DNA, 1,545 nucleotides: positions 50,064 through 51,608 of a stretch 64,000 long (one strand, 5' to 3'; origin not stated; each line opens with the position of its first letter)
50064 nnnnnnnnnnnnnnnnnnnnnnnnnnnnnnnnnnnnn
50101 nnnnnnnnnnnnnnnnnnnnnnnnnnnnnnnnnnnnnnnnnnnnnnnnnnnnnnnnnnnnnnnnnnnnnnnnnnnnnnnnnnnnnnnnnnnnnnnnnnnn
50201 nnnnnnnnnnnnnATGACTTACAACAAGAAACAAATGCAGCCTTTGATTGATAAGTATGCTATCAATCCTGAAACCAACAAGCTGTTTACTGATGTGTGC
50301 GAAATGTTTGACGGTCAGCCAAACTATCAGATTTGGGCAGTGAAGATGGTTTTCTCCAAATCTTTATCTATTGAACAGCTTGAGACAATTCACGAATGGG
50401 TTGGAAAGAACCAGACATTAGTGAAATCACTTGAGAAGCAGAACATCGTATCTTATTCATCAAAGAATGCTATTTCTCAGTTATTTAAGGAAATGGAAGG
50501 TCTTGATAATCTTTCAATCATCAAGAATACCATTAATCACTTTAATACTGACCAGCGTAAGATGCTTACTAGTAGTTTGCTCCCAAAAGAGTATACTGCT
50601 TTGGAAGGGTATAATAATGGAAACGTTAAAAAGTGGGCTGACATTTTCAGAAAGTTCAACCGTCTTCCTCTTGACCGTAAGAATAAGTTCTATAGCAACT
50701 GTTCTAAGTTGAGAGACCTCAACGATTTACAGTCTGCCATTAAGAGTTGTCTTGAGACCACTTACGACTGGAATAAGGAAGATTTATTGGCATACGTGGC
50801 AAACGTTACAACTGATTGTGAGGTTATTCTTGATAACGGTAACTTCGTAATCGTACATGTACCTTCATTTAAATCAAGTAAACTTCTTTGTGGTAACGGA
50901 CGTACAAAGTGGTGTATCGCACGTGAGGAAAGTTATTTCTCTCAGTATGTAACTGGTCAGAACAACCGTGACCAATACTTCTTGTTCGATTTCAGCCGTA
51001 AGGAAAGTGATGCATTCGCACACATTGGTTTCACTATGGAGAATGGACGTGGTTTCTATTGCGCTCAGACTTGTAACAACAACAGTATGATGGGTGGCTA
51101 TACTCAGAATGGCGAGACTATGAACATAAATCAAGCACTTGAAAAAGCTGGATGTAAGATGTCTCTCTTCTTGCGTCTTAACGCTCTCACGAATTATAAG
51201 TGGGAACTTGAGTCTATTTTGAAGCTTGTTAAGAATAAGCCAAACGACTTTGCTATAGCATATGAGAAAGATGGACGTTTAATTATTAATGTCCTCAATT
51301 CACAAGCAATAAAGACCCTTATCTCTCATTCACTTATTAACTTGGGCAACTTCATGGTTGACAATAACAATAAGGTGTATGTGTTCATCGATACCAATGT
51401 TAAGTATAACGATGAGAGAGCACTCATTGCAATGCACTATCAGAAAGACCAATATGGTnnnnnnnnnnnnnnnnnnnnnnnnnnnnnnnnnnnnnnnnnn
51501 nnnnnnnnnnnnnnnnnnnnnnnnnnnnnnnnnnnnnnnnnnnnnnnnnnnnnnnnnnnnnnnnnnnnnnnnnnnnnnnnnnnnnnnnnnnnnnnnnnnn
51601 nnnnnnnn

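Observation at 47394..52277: Two paralogous giant proteins, one with ankyrin-like repeats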

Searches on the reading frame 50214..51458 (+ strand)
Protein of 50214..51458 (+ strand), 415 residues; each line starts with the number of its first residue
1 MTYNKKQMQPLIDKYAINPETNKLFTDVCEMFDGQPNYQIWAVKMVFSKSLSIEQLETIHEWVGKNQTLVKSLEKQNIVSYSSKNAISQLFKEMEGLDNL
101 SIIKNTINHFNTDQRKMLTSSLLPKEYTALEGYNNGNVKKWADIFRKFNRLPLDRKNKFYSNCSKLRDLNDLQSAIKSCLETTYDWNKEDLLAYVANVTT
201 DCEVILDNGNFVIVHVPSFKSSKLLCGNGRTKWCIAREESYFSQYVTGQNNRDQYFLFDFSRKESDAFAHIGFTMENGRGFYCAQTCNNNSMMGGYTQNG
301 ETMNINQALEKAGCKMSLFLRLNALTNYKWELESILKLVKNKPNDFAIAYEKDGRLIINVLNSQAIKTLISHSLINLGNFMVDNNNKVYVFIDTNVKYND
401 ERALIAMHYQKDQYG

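Call 29: search_solved_structures(query=A3, max_evalue=10, show_alignments=3)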
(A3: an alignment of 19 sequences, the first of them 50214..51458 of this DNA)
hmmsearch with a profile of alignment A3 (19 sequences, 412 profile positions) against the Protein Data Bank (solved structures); distinct sequences matched with E-value up to 10: 6.
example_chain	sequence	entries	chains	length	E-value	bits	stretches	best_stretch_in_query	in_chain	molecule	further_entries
2ijx_A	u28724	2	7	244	0.14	14.3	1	309-367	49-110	DNA polymerase sliding clamp A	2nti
2hii_C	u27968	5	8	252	0.15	14.2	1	309-367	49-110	PCNA3 (SSO0405) | DNA polymerase sliding clamp 3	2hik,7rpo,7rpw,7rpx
2h4h_A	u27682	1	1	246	0.47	12.6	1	291-387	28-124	NAD-dependent deacetylase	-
6bk4_A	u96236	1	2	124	0.61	12.2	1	85-158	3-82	Caprin homolog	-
1yc5_A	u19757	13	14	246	0.82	11.8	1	291-384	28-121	NAD-dependent deacetylase | NAD-DEPENDENT PROTEIN DEACETYLASE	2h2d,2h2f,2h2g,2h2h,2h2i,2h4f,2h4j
2h59_A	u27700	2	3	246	0.96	11.6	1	291-380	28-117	NAD-dependent deacetylase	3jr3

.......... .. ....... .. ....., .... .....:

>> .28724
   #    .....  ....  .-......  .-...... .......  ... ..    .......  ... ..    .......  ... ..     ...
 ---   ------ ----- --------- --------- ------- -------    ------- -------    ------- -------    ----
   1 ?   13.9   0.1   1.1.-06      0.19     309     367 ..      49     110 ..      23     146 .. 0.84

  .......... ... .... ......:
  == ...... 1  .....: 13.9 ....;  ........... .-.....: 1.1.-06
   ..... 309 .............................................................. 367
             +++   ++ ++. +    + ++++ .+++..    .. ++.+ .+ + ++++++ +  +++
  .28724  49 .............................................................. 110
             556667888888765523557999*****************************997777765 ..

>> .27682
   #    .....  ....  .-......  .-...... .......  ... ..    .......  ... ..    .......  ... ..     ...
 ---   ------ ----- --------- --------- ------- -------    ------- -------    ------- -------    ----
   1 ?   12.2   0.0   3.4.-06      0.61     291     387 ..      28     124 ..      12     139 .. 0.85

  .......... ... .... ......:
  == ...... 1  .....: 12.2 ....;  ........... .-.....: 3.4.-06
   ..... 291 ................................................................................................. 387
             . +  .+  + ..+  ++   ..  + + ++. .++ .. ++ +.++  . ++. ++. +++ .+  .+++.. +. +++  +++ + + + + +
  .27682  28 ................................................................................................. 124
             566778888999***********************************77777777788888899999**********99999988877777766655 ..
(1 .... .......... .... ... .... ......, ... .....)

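Call 31: search_protein_representatives(alignment_id=A3)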
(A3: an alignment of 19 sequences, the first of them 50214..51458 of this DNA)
Query: 19 sequences, 412 profile positions. Proteins with E-value up to 0.001 (for the whole library): 1404; up to 1e-10: 805; up to 1e-30: 255. The best 150 are listed.
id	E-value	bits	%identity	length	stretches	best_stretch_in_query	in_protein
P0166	5.6e-172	588.8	-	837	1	1-408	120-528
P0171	4.4e-171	585.8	-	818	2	1-412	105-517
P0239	6.5e-171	585.3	-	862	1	1-411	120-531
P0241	2.2e-163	560.5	-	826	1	1-409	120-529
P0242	6.8e-157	539.1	-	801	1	2-408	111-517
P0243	4.6e-155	533.1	-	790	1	2-408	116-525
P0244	6.7e-154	529.2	-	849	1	1-411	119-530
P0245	7.0e-152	522.6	-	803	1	2-410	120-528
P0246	9.6e-150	515.6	-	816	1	1-409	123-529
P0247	3.3e-149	513.8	-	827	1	1-410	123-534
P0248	1.2e-147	508.6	-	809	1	1-408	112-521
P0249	2.2e-145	501.2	-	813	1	2-409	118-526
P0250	4.4e-145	500.2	-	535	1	2-409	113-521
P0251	1.5e-143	495.2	-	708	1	2-407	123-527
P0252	1.1e-139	482.5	-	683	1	3-412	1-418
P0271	2.9e-119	415.2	-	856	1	2-409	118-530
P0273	1.4e-117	409.6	-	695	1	5-411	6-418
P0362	3.7e-94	332.4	-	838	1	29-408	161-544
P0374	1.2e-91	324.2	-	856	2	3-406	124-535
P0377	1.2e-90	320.9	-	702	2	7-411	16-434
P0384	2.1e-88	313.5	-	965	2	2-240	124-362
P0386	3.3e-88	312.8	-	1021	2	2-236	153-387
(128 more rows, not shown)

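Call 32: predict_structure(alignment_id=A3)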
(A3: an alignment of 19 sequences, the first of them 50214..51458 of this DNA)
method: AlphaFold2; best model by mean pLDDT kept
length: 415 residues; sequences in the alignment: 19
mean_pLDDT: 86.8   pTM: 0.66
mean pLDDT of the five models: 86.8, 86.1, 85.5, 81.9, 81.5
residues with pLDDT >= 90: 225; 70-90: 155; 50-70: 20; < 50: 15
segments of 3 or more residues with pLDDT < 50: 401-415
pLDDT, mean of each block of 10 residues (from residue 1): 82 91 90 90 94 94 91 93 93 97 95 94 94 96 92 88 92 91 83 88 93 93 79 77 82 91 90 84 89 92 94 85 76 91 93 91 85 68 81 75 46 41
secondary structure, 60 per line:
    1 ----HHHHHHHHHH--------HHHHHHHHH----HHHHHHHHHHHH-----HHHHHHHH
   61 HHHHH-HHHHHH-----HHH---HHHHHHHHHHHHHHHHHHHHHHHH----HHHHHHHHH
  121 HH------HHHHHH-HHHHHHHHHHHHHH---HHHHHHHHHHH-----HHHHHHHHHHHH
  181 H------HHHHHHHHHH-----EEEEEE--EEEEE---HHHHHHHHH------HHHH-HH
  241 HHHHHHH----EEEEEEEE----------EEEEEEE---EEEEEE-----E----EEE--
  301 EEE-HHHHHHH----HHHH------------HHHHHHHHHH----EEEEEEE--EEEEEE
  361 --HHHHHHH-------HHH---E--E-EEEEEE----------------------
elements in order: H5-14 H23-31 H36-47 H53-65 H67-72 H84-107 H112-122 H129-134 H136-149 H153-163 H169-181 H188-197 E203-208 E211-215 H219-227 H234-237 H239-247 E252-259 E270-276 E280-285 E296-298 E301-303 H305-311 H316-319 H332-341 E346-352 E355-360 H363-369 E388-393

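Call 37: search_protein_families(library=pfam, proteins=[P0384, P0386, P0362, P0377, P0374, P0271, P0252, P0273], max_evalue=0.01)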
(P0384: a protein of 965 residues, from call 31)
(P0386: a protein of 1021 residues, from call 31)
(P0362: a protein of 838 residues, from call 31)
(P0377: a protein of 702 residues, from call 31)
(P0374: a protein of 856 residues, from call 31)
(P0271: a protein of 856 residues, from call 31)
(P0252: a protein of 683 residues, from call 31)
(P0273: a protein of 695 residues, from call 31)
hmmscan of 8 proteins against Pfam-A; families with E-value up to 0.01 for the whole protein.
P0384 (965 aa): 0 families

P0386 (1021 aa): 0 families

P0362 (838 aa): 0 families

P0377 (702 aa): 6 families
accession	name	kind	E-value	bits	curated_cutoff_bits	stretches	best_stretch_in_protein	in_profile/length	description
PF12796.13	Ank_2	-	6.7e-19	68.7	27.3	2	562-649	9-90/90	Ankyrin repeats (3 copies)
PF13637.12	Ank_4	-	2.9e-14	53.3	22.7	1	478-529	1-50/50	Ankyrin repeats (many copies)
PF13606.12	Ank_3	-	1.3e-09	37.8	22.3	0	510-536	3-28/30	Ankyrin repeat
PF00023.36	Ank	-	1.6e-09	38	21.1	1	509-539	2-31/33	Ankyrin repeat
PF13857.12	Ank_5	-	3.1e-08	34.2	27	0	498-545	4-51/56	Ankyrin repeats (many copies)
PF23745.1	ANK_LRRK2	-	0.0033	17.7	27.5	1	559-638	40-113/130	LRRK2 ANK repeat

P0374 (856 aa): 0 families

P0271 (856 aa): 1 family
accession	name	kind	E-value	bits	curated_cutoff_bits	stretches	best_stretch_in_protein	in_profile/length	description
PF16514.10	NADH-UOR_E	-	0.0042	17.8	25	0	295-334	11-48/74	putative NADH-ubiquinone oxidoreductase chain E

P0252 (683 aa): 2 families
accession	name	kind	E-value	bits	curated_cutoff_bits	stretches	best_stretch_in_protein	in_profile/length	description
PF12796.13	Ank_2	-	0.00036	21.5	27.3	0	564-629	19-80/90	Ankyrin repeats (3 copies)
PF13637.12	Ank_4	-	0.0022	18.7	22.7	0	593-628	15-49/50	Ankyrin repeats (many copies)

P0273 (695 aa): 3 families
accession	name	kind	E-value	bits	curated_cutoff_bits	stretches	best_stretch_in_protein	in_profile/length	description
PF12796.13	Ank_2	-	7.3e-05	23.7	27.3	0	560-630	16-80/90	Ankyrin repeats (3 copies)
PF13637.12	Ank_4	-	8.7e-05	23.2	22.7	0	592-629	13-49/50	Ankyrin repeats (many copies)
PF13857.12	Ank_5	-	0.0097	16.7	27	0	565-614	4-53/56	Ankyrin repeats (many copies)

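Call 39: find_related_loci(query=A3, collection=genome_contigs, flank=6000)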
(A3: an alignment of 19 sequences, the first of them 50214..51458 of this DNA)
Query A3 (415 aa) in genome_contigs; peptide patterns used: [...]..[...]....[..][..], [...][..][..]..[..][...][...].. (x = any residue, [..] = any of these).
41 stretches matched a pattern, but none encodes a relative of the query by tblastn (E <= 1e-3).

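Call 40: find_related_loci(query=A3, collection=viral_contigs, flank=8000)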
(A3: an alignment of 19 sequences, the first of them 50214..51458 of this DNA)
Query A3 (415 aa) in viral_contigs; peptide patterns used: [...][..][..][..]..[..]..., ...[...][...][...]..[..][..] (x = any residue, [..] = any of these).
600 stretches matched a pattern (row limit reached: there are more); 8 encode a relative of the query (tblastn E <= 1e-3); 8 distinct loci.
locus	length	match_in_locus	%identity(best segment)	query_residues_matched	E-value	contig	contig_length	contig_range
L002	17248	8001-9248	59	1-415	3e-174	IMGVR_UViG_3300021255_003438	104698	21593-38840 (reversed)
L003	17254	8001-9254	57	1-415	1e-168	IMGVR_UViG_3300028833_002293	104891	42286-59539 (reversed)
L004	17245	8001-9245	88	1-415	0e+0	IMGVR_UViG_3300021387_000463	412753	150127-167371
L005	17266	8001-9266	40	1-415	4e-105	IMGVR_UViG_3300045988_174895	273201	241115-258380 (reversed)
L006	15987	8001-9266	35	1-415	1e-75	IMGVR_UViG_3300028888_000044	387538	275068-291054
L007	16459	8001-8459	32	176-342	6e-16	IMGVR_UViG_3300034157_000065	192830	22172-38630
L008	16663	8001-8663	28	81-292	2e-14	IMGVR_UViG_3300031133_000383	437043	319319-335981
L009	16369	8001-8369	29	163-292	9e-14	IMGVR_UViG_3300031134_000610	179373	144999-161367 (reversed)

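Call 46: search_protein_families(library=pfam, proteins=[L007:6666-8489:+, L008:7038-8822:+, L007:8504-10219:+, L008:8842-10626:+], max_evalue=0.1)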
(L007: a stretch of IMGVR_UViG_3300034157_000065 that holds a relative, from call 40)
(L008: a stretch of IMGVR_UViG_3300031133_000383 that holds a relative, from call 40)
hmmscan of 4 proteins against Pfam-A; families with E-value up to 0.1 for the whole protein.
L007:6666-8489:+ (608 aa): 1 family
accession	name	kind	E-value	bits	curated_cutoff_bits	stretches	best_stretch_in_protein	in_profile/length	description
PF07887.16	Calmodulin_bind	-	0.025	15.2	25.5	1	549-604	33-88/147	Calmodulin binding protein-like N-terminal domain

L008:7038-8822:+ (595 aa): 0 families

L007:8504-10219:+ (572 aa): 0 families

L008:8842-10626:+ (595 aa): 0 families

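Call 94: search_protein_families(library=phrogs, proteins=[L007:6666-8489:+, L008:7038-8822:+], max_evalue=1)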
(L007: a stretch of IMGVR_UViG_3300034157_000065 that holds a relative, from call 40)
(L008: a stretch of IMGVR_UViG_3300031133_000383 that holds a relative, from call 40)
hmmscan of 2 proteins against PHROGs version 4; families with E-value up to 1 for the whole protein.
L007:6666-8489:+ (608 aa): 0 families

L008:7038-8822:+ (595 aa): 2 families
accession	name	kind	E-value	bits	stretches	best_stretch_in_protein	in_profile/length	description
phrog_13863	-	unknown function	0.2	12.9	0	316-360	52-95/97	-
phrog_1090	-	unknown function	0.41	11.9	1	135-183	21-68/90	-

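Call 105: search_protein_families(library=pfam, alignment_id=A6, max_evalue=0.001)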
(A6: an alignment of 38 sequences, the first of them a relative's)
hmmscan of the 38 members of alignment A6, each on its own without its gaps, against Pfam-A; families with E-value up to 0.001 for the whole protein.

A. member 1, P0252 (683 aa): 1 family
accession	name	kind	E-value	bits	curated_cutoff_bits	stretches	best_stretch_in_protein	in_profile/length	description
PF12796.13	Ank_2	-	0.00036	21.5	27.3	0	564-629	19-80/90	Ankyrin repeats (3 copies)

B. families by the number of members that match (of 38 scanned): 6 families
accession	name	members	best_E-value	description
PF12796.13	Ank_2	34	6.7e-19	Ankyrin repeats (3 copies)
PF13637.12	Ank_4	22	2.9e-14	Ankyrin repeats (many copies)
PF13606.12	Ank_3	5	1.3e-09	Ankyrin repeat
PF13857.12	Ank_5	4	3.1e-08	Ankyrin repeats (many copies)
PF00023.36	Ank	3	1.6e-09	Ankyrin repeat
PF24521.3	Ank_KRIT1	1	0.00093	KRIT1 ankyrin-repeats domain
